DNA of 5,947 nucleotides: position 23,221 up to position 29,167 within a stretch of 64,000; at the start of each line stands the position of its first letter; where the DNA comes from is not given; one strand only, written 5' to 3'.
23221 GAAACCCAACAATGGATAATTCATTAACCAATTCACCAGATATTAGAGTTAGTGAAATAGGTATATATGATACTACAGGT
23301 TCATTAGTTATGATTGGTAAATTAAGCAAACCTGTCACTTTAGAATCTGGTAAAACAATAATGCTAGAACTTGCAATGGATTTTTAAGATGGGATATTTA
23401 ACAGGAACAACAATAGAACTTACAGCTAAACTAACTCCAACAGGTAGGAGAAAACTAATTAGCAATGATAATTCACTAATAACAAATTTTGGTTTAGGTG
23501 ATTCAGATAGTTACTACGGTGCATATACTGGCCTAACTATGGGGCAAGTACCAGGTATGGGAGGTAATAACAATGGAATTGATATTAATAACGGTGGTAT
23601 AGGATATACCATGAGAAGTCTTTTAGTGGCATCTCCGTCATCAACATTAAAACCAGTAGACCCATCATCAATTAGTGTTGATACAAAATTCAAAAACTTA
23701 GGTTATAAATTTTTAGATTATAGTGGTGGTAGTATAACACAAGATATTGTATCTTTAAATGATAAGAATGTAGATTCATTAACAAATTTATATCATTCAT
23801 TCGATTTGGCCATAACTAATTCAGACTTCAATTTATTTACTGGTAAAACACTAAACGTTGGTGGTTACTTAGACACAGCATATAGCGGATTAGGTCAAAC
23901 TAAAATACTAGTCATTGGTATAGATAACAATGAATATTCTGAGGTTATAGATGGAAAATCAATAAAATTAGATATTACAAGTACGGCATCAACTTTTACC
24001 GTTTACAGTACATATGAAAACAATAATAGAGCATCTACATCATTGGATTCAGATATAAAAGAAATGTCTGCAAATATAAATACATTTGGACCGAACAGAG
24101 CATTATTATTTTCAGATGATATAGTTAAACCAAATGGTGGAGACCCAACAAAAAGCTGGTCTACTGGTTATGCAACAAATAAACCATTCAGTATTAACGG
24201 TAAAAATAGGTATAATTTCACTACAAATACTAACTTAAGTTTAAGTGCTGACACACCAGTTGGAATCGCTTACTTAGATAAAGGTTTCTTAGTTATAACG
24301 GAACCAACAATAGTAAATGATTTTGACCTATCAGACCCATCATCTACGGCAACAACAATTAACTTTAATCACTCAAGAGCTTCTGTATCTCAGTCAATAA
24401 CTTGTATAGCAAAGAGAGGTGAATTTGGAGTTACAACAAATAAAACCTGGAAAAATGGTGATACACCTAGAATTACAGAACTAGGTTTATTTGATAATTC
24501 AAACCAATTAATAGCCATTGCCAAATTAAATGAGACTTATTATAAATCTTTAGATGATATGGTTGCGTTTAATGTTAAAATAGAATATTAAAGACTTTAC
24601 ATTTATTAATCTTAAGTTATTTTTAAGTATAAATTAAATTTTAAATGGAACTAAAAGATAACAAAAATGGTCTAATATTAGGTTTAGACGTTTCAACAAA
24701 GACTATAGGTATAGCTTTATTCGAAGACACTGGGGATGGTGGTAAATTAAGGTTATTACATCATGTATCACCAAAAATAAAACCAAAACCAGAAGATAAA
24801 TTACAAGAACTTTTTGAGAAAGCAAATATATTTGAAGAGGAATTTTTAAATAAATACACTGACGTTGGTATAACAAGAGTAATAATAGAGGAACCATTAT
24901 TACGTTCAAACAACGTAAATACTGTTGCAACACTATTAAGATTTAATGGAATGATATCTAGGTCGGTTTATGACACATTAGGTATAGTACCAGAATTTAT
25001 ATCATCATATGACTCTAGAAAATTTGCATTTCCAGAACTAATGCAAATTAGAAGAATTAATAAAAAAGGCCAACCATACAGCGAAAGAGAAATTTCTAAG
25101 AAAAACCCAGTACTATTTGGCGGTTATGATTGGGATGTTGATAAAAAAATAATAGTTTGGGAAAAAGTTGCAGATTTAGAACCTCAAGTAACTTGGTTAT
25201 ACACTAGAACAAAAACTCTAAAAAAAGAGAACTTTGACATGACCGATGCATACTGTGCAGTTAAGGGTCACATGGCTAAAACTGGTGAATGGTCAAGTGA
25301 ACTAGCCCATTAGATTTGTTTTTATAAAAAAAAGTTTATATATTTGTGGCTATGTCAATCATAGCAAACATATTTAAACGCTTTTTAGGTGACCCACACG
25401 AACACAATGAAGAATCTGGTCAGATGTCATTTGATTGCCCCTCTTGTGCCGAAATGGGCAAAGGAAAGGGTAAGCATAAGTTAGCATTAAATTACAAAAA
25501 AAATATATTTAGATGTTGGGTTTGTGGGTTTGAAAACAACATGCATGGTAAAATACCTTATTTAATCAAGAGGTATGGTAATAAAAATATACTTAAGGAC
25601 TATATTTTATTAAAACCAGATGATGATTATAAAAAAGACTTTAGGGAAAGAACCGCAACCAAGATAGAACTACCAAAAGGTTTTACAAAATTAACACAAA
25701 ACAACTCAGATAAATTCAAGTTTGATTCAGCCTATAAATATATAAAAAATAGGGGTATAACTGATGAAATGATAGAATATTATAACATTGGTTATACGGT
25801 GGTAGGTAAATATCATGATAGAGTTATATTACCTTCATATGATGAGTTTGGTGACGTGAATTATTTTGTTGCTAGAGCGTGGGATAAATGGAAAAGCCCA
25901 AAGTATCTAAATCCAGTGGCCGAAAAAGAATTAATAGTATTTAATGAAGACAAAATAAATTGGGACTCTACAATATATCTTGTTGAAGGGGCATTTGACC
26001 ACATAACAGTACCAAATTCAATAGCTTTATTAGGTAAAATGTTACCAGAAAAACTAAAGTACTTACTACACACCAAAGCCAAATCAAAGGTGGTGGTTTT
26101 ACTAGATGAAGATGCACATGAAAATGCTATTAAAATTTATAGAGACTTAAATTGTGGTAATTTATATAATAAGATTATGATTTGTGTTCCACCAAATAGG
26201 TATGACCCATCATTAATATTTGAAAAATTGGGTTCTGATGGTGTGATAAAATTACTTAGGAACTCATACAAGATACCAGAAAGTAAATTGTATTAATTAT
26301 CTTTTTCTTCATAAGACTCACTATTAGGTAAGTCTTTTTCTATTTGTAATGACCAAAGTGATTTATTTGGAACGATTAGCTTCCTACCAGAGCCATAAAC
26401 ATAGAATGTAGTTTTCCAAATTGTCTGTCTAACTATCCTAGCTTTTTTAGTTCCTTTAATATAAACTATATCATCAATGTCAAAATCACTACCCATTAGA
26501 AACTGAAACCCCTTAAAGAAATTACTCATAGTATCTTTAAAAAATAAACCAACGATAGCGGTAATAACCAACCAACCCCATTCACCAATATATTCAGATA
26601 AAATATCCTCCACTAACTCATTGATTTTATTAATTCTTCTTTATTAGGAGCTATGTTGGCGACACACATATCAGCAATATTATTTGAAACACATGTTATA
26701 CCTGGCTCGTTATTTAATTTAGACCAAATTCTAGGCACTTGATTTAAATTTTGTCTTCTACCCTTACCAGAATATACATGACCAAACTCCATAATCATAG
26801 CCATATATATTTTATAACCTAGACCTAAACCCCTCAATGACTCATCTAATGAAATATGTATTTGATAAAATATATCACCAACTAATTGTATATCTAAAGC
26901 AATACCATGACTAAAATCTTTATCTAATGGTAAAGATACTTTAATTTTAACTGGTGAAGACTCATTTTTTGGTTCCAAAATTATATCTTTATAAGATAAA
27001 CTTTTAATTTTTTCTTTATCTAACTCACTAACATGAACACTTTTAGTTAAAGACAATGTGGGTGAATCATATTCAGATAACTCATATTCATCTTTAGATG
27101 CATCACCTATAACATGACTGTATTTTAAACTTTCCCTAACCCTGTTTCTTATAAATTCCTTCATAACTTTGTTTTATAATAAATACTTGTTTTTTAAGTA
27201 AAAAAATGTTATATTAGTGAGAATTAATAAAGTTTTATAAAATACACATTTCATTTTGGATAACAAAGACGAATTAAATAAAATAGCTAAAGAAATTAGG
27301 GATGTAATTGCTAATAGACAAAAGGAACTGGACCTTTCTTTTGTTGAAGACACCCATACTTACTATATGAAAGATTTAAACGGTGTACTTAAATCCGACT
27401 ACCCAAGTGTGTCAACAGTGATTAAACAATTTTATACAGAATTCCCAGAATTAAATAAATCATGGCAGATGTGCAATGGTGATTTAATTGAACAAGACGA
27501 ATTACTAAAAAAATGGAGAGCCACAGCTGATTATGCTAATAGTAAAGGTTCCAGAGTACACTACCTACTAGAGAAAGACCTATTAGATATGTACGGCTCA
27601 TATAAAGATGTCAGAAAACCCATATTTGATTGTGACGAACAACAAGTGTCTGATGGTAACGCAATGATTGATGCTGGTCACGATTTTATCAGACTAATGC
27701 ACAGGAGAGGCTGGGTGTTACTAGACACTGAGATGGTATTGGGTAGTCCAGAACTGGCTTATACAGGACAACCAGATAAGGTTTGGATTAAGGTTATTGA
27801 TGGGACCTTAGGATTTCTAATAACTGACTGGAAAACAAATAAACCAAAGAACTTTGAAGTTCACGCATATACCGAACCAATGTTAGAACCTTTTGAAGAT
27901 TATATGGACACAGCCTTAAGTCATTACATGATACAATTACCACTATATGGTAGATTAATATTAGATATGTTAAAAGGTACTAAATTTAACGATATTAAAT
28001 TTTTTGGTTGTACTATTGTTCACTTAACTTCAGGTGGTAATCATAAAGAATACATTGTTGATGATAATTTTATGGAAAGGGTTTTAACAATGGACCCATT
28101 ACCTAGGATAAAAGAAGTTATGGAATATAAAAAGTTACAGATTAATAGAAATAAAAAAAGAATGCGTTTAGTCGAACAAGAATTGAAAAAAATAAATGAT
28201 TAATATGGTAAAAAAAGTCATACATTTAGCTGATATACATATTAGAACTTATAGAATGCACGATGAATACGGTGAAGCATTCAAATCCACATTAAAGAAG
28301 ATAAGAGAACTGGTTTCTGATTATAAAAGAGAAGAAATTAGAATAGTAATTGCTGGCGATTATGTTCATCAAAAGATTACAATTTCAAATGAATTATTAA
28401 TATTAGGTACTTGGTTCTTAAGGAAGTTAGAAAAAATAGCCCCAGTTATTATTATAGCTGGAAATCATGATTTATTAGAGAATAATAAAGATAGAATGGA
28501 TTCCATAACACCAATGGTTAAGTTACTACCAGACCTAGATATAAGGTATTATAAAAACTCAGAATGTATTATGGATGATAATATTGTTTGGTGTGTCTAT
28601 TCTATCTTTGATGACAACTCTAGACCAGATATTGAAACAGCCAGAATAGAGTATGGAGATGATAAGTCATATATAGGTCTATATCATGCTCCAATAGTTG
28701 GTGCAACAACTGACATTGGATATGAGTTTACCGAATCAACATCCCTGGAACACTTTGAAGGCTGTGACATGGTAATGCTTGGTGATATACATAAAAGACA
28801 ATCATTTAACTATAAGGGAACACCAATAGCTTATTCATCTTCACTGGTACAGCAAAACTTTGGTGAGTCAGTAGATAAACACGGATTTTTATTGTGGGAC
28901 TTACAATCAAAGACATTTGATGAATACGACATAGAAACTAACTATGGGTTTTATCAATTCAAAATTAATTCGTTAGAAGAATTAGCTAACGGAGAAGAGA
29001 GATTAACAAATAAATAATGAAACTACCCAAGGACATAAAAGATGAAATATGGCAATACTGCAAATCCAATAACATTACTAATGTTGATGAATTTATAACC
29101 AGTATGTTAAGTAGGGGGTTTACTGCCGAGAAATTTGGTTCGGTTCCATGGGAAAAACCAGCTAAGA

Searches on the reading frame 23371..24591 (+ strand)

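Call 11: search_protein_families(library=pfam, proteins=[window:23371-24591:+], max_evalue=0.01)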
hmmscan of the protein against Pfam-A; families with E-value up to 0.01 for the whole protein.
window:23371-24591:+ (406 aa): 0 families

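Call 12: search_protein_families(library=phrogs, proteins=[window:23371-24591:+], max_evalue=0.001)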
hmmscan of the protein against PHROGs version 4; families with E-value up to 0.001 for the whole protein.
window:23371-24591:+ (406 aa): 1 family
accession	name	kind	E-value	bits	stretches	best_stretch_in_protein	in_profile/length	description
phrog_2137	-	tail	0.00029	21.4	1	368-402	89-123/267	tail fiber protein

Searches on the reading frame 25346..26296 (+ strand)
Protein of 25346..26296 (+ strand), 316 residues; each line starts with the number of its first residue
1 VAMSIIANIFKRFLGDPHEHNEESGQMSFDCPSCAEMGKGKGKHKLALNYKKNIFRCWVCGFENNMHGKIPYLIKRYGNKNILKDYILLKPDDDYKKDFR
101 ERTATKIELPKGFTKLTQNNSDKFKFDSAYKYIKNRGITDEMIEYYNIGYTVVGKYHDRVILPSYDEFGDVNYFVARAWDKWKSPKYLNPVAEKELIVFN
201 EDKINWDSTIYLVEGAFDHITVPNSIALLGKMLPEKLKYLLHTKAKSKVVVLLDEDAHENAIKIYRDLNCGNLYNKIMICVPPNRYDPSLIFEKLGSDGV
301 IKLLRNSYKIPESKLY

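Call 45: search_protein_families(library=pfam, proteins=[window:25346-26296:+], max_evalue=0.001)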
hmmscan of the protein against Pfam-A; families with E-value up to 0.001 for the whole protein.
window:25346-26296:+ (316 aa): 1 family
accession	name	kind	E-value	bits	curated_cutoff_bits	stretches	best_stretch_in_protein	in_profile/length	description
PF08275.17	DNAG_N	-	3.1e-10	40.7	26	1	154-190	73-109/128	DNA primase catalytic core, N-terminal domain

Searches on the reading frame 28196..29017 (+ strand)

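Call 45: search_protein_families(library=pfam, proteins=[window:28196-29017:+], max_evalue=0.001)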
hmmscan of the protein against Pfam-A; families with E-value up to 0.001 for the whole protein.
window:28196-29017:+ (273 aa): 2 families
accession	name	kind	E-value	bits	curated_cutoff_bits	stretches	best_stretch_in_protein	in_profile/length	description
PF00149.33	Metallophos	-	4.8e-10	40.6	21.5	1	7-200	2-190/191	Calcineurin-like phosphoesterase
PF12850.12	Metallophos_2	-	3.9e-06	27.4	27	1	7-225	2-143/154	Calcineurin-like phosphoesterase superfamily domain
